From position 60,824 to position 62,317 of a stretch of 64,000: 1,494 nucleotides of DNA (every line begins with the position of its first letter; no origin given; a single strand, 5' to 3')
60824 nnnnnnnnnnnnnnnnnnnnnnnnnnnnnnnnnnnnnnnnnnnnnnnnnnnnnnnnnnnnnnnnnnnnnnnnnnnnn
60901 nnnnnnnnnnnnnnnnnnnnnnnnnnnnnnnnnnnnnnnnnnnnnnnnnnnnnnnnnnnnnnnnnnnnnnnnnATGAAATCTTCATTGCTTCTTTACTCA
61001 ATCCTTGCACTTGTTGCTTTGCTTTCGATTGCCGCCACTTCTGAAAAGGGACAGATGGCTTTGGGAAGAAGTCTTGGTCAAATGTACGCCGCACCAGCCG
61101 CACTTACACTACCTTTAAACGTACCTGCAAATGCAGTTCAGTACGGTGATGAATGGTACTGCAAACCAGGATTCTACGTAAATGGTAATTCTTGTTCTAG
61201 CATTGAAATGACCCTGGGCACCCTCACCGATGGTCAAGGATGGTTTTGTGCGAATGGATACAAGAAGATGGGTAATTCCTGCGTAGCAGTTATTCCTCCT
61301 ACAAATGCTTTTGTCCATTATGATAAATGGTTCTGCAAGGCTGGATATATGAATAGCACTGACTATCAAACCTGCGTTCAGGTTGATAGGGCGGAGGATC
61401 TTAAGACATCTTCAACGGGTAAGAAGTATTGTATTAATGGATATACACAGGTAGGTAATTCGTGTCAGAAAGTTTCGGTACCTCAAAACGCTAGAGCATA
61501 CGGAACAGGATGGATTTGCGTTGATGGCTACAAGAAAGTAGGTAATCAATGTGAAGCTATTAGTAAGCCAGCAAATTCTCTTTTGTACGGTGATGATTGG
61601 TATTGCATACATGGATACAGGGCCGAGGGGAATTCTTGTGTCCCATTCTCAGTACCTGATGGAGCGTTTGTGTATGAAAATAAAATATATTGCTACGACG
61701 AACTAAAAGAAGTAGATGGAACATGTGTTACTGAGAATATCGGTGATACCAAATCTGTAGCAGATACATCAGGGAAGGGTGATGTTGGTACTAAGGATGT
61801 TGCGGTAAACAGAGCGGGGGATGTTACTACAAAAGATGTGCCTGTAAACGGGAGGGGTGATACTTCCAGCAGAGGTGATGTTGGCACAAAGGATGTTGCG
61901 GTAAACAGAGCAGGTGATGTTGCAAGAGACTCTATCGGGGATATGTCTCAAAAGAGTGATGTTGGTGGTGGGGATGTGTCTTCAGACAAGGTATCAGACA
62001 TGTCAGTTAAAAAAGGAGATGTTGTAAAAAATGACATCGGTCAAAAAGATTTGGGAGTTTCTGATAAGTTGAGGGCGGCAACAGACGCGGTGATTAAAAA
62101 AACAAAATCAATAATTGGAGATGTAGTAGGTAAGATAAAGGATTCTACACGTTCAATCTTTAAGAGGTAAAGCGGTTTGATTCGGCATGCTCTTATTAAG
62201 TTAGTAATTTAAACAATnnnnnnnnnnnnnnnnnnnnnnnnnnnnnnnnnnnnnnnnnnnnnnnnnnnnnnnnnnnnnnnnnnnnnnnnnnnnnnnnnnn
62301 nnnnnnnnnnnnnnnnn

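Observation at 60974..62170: Secreted protein built from seven tandem W-x-C-(x)2-G-Y-(x)4-G-N-x-C modules plus a GDV-repeat tail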

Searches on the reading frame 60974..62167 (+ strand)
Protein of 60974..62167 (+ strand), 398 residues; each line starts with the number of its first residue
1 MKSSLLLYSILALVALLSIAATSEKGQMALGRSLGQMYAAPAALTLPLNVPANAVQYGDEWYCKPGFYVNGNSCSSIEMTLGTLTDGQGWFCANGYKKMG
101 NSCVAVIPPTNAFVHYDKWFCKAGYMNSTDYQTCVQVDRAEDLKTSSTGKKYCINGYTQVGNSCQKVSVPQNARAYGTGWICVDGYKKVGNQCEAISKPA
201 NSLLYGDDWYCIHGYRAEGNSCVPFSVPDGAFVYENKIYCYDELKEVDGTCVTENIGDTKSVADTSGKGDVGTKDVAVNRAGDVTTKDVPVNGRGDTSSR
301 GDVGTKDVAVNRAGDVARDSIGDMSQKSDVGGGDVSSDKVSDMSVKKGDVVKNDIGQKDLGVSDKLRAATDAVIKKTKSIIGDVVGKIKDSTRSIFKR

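Call 3: search_protein_families(library=pfam, proteins=[window:60974-62167:+], max_evalue=10)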
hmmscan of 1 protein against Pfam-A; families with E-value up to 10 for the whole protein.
window:60974-62167:+ (398 aa): 3 families
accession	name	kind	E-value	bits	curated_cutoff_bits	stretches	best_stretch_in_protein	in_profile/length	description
PF12946.13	EGF_MSP1_1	-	1.8e-08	34.7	27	4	164-194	2-37/37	MSP1 EGF domain 1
PF20082.4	DUF6476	-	0.23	11.9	24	1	9-62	23-65/91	Family of unknown function (DUF6476)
PF12662.13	cEGF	-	1.8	9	26.6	1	121-135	6-20/24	Complement Clr-like EGF-like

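Call 4: search_protein_families(library=ncbifam, proteins=[window:60974-62167:+], max_evalue=10)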
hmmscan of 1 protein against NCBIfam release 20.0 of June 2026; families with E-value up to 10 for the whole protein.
window:60974-62167:+ (398 aa): 0 families

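Call 9: find_homologous_proteins(query=window:60974-62167:+)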
Query window:60974-62167:+ (398 aa): 1 proteins with E <= 0.001 among 6013 candidates.
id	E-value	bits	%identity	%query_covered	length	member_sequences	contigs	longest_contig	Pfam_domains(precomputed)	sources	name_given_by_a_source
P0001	3.8e-196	670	76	100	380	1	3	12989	PF12946.14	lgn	-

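Call 10: search_solved_structures(query=window:60974-62167:+, max_evalue=10, show_alignments=3)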
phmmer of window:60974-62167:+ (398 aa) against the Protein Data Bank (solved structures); distinct sequences matched with E-value up to 10: 1.
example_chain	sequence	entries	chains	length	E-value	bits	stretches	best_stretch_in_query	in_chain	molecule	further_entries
1n1i_A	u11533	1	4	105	0.28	13.3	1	206-254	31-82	Merozoite surface protein-1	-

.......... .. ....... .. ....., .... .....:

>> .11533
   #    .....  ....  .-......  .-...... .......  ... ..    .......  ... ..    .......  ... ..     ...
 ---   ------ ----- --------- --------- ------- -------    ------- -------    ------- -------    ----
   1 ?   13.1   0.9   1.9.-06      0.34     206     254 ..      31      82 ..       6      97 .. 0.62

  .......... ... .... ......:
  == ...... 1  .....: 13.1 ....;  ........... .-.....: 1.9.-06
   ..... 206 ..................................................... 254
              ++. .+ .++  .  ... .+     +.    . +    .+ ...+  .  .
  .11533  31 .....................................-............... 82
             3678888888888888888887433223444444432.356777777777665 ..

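Call 15: find_encoding_contigs(protein=P0001, flank=6000, max_places=4)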
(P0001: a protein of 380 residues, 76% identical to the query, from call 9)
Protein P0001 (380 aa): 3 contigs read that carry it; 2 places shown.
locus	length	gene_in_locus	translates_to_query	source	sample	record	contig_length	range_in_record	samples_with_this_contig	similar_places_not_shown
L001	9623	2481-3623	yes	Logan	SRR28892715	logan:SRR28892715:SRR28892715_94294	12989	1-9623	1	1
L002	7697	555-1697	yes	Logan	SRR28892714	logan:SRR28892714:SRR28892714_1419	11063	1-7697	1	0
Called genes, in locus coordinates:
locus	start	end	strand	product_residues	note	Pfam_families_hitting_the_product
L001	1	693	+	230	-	?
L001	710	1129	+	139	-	-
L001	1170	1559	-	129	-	-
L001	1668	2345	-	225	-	PF00300:His_Phos_1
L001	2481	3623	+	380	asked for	PF12946:EGF_MSP1_1 (faint)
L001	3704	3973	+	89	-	PF02583:Trns_repr_metal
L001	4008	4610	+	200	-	PF19335:HMBD, PF07291:MauE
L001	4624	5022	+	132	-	PF03713:DUF305, PF13628:DUF4142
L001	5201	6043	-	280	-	PF12802:MarR_2 (weak)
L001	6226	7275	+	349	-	PF04055:Radical_SAM (weak)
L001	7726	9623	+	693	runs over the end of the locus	-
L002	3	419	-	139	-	?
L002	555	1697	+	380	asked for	PF12946:EGF_MSP1_1 (faint)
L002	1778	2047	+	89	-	PF02583:Trns_repr_metal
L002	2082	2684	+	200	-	PF19335:HMBD, PF07291:MauE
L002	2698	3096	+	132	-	PF03713:DUF305, PF13628:DUF4142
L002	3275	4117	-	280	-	PF12802:MarR_2 (weak)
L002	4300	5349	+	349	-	PF04055:Radical_SAM (weak)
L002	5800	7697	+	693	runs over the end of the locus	-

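Call 22: search_protein_representatives(protein=window:60974-62167:+)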
Query: 398 residues. Proteins with E-value up to 0.001 (for the whole library): 1150; up to 1e-10: 504; up to 1e-30: 23. The best 150 are listed.
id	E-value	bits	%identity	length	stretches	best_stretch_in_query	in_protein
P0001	1.2e-196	669.8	79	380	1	1-398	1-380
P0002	1.6e-80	287.5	45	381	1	8-390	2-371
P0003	2.7e-51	191.2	35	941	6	152-224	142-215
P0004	6.1e-49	183.5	52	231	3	152-222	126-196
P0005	3.6e-48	180.9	41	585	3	87-231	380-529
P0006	5.5e-47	177.0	40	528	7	86-233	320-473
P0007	1.1e-46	176.1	42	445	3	152-260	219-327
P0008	2.9e-41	158.2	28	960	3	47-223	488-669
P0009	6.0e-40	153.9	45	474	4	160-227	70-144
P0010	3.9e-39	151.2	32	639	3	49-224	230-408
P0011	8.3e-39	150.1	38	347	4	51-135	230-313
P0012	2.5e-38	148.6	45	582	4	153-231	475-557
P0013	8.0e-37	143.6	52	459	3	152-222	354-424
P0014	2.0e-36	142.3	42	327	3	152-226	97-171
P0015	6.9e-36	140.5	38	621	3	49-222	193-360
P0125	6.4e-22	94.5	73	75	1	324-398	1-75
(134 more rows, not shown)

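Call 28: search_protein_families(library=pfam, alignment_id=A1, max_evalue=0.001)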
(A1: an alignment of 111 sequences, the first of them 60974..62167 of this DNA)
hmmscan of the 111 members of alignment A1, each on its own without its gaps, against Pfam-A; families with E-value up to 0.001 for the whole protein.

A. member 1, window:60974-62167:+ (398 aa): 1 family
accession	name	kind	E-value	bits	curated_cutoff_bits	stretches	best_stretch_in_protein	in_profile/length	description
PF12946.13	EGF_MSP1_1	-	1.8e-08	34.7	27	1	164-194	2-37/37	MSP1 EGF domain 1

B. families by the number of members that match (of 111 scanned): 40 families (the first 25 are shown)
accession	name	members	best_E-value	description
PF12946.13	EGF_MSP1_1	90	1.9e-20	MSP1 EGF domain 1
PF01471.23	PG_binding_1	12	1.3e-16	Putative peptidoglycan binding domain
PF12662.13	cEGF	6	1e-06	Complement Clr-like EGF-like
PF13365.12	Trypsin_2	3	1e-25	Trypsin-like peptidase domain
PF04810.20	zf-Sec23_Sec24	3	2.8e-08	Sec23/Sec24 zinc finger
PF19202.5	DUF5874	3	3e-07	Family of unknown function (DUF5874)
PF15901.10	Sortilin_C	3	7.4e-06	Sortilin, neurotensin receptor 3, C-terminal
PF02493.26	MORN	2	2e-15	MORN repeat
PF05099.18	TerB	2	3.7e-12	Tellurite resistance protein TerB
PF21785.3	Bflower_2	2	1.3e-08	5-fold beta-flower protein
PF02822.19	Antistasin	2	7.1e-05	Antistasin family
PF00563.25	EAL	1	3.1e-32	EAL domain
PF00656.27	Peptidase_C14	1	1.8e-26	Caspase domain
PF08699.15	ArgoL1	1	8.7e-12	Argonaute linker 1 domain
PF06598.16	Chlorovi_GP_rpt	1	4.1e-09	Chlorovirus glycoprotein repeat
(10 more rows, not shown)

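Call 31: find_related_loci(query=A2, collection=genome_contigs, flank=8000)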
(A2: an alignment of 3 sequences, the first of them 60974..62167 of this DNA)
Query A2 (398 aa) in genome_contigs; peptide patterns used: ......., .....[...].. (x = any residue, [..] = any of these).
116 stretches matched a pattern; 1 encode a relative of the query (tblastn E <= 1e-3); 1 distinct loci.
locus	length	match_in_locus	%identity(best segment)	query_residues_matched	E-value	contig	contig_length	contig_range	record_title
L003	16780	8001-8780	32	22-255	9e-32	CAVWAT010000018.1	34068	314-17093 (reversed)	MAG: uncultured Alphaproteobacteria bacterium isolate MFD03804.bin.1.101 genome assembly, contig: contig_90189, whole ge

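Call 35: predict_structure(alignment_id=A1)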
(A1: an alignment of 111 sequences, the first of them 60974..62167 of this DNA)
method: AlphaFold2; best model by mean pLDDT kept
length: 398 residues; sequences in the alignment: 111
mean_pLDDT: 72.7   pTM: 0.44
mean pLDDT of the five models: 72.7, 72.3, 71.6, 71.3, 70.2
residues with pLDDT >= 90: 120; 70-90: 140; 50-70: 32; < 50: 106
segments of 3 or more residues with pLDDT < 50: 38-41, 259-359
pLDDT, mean of each block of 10 residues (from residue 1): 83 85 66 52 70 90 91 91 88 93 94 91 86 83 77 89 92 92 94 96 90 90 90 82 86 71 44 45 45 36 34 33 33 34 35 39 78 87 84 67
secondary structure, 60 per line:
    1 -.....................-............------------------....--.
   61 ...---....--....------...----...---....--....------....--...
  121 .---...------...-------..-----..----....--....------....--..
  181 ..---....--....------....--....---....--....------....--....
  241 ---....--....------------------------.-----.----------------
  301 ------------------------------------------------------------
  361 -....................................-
elements in order: H2-22 H24-35 E54-57 E60-63 E67-70 E73-76 E83-85 E90-92 E96-99 E102-105 E112-115 E118-121 E125-127 E134-136 E157-160 E163-166 E173-176 E179-182 E186-189 E192-195 E202-205 E208-211 E215-218 E221-224 E231-234 E237-240 E244-247 E250-253 H362-397

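Call 38: fold_search(model_id=the predicted structure, library=pdb)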
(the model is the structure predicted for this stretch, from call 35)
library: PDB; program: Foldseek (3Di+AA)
matches with E <= 10: 328; with E <= 0.001: 0
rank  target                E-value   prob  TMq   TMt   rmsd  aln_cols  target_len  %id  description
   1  6pog_B                2.7e-03  0.38  0.09  0.13  34.7       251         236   16  Crystal structure of the NELL2 EGF1-6-Robo3 FN1 complex (released 2020-05-06)
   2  1z1y_B                5.1e-03  0.63  0.09  0.17  19.4       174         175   17  Crystal structure of Methylated Pvs25, an ookinete protein from Plasmodium vivax (released 2005-12-06)
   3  1z1y_A                5.8e-03  0.69  0.09  0.17  19.5       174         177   15  Crystal structure of Methylated Pvs25, an ookinete protein from Plasmodium vivax (released 2005-12-06)
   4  6b08_A                5.8e-03  0.57  0.08  0.16  19.4       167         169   13  Crystal structure of Pfs25 in complex with the transmission blocking antibody 1276 (released 2017-11-15)
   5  8e1z_B                7.7e-03  0.54  0.09  0.19  18.6       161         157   15  Crystal structure of Plasmodium falciparum ookinete surface antigen Pfs28 (released 2022-11-30)
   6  7pfp_A                9.1e-03  0.47  0.10  0.08  16.1       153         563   17  Full-length cryo-EM structure of the native human uromodulin (UMOD)/Tamm-Horsfall protein (THP) filament (released 2022-03-16)
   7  5umi_C                1.3e-02  0.13  0.08  0.10  21.9       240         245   12  Clostridium difficile TcdA-CROPs bound to PA50 Fab (released 2017-07-19)
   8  8ezk_B                2.0e-02  0.21  0.08  0.15  18.8       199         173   11  Pfs25 in complex with transmission-reducing antibody AS01-04 (released 2023-08-16)
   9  4np4_A                2.0e-02  0.14  0.10  0.12  26.6       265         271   12  Clostridium difficile toxin B CROP domain in complex with FAB domains of neutralizing antibody bezlotoxumab (released 2014-05-21)
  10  8ezk_A                2.4e-02  0.20  0.09  0.15  18.8       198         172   12  Pfs25 in complex with transmission-reducing antibody AS01-04 (released 2023-08-16)
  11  8ezl_A                2.7e-02  0.20  0.09  0.17  17.4       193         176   14  Pfs25 in complex with transmission-reducing antibody AS01-50 (released 2023-08-16)
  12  6b0a_A                2.9e-02  0.28  0.08  0.16  19.6       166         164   14  Crystal structure of Pfs25 in complex with the transmission blocking antibody 1269 (released 2017-11-15)
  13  6b0e_E                3.2e-02  0.38  0.09  0.19  18.9       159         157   16  Crystal structure of Pfs25 in complex with the transmission blocking antibody 1260 (released 2017-11-15)
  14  7pfp_C                3.4e-02  0.33  0.11  0.10  16.1       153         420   18  Full-length cryo-EM structure of the native human uromodulin (UMOD)/Tamm-Horsfall protein (THP) filament (released 2022-03-16)
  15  6phb_E                3.8e-02  0.33  0.09  0.16  18.9       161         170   14  Pfs25 in complex with the human transmission blocking antibody 2530 (released 2019-10-02)
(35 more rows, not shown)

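Call 40: find_encoding_contigs(protein=P0002, flank=6000, max_places=4)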
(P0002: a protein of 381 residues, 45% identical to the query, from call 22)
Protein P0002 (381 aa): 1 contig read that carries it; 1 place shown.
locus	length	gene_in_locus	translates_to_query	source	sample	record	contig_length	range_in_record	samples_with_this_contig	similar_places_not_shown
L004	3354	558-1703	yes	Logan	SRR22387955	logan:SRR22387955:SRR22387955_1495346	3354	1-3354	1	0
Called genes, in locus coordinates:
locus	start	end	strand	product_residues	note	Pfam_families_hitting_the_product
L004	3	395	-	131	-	?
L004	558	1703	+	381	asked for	-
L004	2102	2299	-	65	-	PF00313:CSD, PF08206:OB_RNB (faint)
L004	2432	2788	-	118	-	PF02325:CCB3_YggT (weak)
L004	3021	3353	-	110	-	?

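Call 41: search_protein_families(library=ncbifam, alignment_id=A1, max_evalue=0.001)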
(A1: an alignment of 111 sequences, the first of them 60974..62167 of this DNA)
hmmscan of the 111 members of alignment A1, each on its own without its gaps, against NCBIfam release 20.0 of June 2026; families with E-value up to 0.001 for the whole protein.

A. member 1, window:60974-62167:+ (398 aa): 0 families

B. families by the number of members that match (of 111 scanned): 44 families (the first 25 are shown)
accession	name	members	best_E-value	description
TIGR02869.1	spore_SleB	12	9.3e-11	spore cortex-lytic enzyme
NF004786.0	PRK06132.1-3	12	2.5e-10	hypothetical protein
TIGR03979.1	His_Ser_Rich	11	2e-10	His-Xaa-Ser repeat protein HxsA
NF052377.1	lmo1851_S41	10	1.7e-08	lmo1851 family serine protease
NF052336.1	PdgHdaseHSB100310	5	5.9e-07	peptidoglycan hydrolase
NF052335.1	PdgHdaseHSB129560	5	6e-06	peptidoglycan hydrolase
TIGR02037.1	degP_htrA_DO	3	2.3e-26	Do family serine endopeptidase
NF041521.1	HhoA_HhoB_HtrA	3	7e-22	HhoA/HhoB/HtrA family serine endopeptidase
TIGR02038.1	protease_degS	3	1.9e-18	outer membrane-stress sensor serine endopeptidase DegS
NF047968.1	SerProtHtrA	3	3e-18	serine protease HtrA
NF008147.1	PRK10898.1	3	1.8e-16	outer membrane-stress sensor serine endopeptidase DegS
NF007526.1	PRK10139.1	3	1.6e-14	serine endoprotease DegQ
NF008189.1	PRK10942.1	3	5.1e-14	serine endoprotease DegP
NF040960.1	MamE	3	1.4e-13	magnetosome formation protease MamE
NF053637.1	SerProtHtrAspr2045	3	1.8e-13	serine protease HtrA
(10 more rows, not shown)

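Call 44: find_homologous_proteins(query=A1, max_evalue=1e-10)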
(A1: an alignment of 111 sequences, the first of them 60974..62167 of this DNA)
Query A1 (111 sequences) (398 aa, profile of the alignment): 12 proteins with E <= 1e-10 among 8000 candidates.
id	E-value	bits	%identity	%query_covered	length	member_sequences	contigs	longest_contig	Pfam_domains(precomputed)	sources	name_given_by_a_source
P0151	4.3e-165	567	29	46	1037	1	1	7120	PF02493.27,PF05099.19,PF12946.14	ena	-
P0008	9.2e-131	454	29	44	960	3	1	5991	PF02493.27,PF05099.19,PF12946.14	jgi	jgi:uncharacterized tellurite resistance protein B-like protein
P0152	2.9e-111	390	33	45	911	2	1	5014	PF02493.27,PF05099.19,PF12946.14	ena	-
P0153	2.5e-90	321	28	44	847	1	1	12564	PF02493.27,PF05099.19,PF12946.14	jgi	jgi:uncharacterized tellurite resistance protein B-like protein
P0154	7.2e-90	320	27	44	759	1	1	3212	PF02493.27,PF05099.19,PF12946.14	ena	-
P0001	5.0e-63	231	76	100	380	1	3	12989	PF12946.14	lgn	-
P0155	3.9e-50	189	28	48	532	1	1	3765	PF05099.19,PF12946.14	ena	-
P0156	9.0e-42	161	25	44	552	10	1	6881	PF12946.14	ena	-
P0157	4.9e-38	149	43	21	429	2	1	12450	PF01471.24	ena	-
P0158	4.8e-32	129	26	43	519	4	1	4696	-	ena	-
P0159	1.3e-31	128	28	32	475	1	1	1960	-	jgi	-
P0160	4.2e-24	103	26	29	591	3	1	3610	PF00656.28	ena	-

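Call 56: find_related_loci(query=A2, collection=metagenome_contigs, flank=6000)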
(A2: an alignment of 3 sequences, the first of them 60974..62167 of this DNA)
Query A2 (398 aa) in metagenome_contigs; peptide patterns used: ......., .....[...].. (x = any residue, [..] = any of these).
86 stretches matched a pattern; 1 encode a relative of the query (tblastn E <= 1e-3); 1 distinct loci.
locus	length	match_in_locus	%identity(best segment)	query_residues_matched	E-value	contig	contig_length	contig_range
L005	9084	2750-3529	32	22-255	4e-32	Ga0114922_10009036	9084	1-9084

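Call 57: find_encoding_contigs(protein=window:60974-62167:+, flank=2000, max_places=3)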
Protein window:60974-62167:+ (398 aa): 5 contigs read that carry it; 1 place shown.
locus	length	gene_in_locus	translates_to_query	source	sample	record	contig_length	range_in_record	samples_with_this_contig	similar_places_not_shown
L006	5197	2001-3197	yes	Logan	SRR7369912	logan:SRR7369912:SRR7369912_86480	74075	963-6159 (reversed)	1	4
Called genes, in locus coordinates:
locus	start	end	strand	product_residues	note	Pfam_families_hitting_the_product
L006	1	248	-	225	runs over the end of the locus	PF00300:His_Phos_1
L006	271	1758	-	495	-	PF13231:PMT_2, PF02366:PMT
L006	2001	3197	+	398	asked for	-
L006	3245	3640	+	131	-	PF03713:DUF305, PF13628:DUF4142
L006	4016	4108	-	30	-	-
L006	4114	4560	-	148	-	PF01668:SmpB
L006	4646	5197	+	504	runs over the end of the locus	?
